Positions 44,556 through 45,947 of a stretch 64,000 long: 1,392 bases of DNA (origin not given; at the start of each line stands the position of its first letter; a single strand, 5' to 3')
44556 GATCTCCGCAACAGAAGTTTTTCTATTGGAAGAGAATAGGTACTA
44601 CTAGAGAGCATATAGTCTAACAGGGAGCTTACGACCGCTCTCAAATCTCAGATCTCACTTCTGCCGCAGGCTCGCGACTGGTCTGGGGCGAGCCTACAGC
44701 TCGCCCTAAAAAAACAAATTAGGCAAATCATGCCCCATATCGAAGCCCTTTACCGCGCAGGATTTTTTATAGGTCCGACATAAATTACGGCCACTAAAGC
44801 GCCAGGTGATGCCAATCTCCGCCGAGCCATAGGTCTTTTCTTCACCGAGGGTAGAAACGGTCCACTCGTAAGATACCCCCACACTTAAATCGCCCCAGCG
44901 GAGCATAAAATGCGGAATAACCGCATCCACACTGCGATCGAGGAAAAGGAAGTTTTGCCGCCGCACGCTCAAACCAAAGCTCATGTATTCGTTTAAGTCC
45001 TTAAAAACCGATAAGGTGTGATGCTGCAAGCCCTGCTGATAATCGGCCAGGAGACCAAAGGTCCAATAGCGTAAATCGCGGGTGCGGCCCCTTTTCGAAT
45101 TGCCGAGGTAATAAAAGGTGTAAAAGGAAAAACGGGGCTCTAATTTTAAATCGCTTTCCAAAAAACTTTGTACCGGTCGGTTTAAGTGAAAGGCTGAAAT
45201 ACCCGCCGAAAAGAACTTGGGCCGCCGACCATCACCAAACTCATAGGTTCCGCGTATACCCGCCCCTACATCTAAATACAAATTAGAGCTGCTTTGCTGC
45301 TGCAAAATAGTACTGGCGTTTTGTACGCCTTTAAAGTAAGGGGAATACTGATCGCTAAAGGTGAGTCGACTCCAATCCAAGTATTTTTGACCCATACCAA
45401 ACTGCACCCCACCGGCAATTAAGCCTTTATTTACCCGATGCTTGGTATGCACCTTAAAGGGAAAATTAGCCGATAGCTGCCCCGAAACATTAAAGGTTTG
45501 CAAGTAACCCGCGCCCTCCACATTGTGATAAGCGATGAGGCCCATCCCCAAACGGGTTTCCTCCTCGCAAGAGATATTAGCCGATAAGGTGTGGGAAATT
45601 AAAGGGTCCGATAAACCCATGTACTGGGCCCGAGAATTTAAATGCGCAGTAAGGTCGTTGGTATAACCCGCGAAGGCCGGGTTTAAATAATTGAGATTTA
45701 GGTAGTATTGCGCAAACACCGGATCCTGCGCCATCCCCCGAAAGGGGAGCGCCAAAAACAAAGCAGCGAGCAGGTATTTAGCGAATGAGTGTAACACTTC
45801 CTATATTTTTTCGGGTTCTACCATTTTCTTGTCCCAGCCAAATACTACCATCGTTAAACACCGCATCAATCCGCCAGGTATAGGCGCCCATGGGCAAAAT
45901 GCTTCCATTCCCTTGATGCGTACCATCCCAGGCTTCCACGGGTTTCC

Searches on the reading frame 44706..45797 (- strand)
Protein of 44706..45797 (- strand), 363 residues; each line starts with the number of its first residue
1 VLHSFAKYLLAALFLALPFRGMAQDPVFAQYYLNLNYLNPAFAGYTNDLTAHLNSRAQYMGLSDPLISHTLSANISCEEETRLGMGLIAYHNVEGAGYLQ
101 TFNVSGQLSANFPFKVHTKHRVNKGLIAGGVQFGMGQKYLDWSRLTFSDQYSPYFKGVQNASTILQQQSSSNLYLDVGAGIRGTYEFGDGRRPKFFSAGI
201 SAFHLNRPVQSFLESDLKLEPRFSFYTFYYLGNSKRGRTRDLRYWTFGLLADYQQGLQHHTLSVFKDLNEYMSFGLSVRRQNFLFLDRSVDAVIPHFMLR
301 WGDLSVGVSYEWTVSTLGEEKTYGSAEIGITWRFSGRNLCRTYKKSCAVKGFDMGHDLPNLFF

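Call 17: search_protein_families(library=pfam, proteins=[window:44706-45797:-])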
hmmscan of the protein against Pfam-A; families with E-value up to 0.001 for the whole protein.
window:44706-45797:- (363 aa): 1 family
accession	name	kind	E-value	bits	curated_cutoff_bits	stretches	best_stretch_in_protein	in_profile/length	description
PF11751.14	PorP_SprF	-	2.2e-33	116.4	22.3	1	23-331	4-272/273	Type IX secretion system membrane protein PorP/SprF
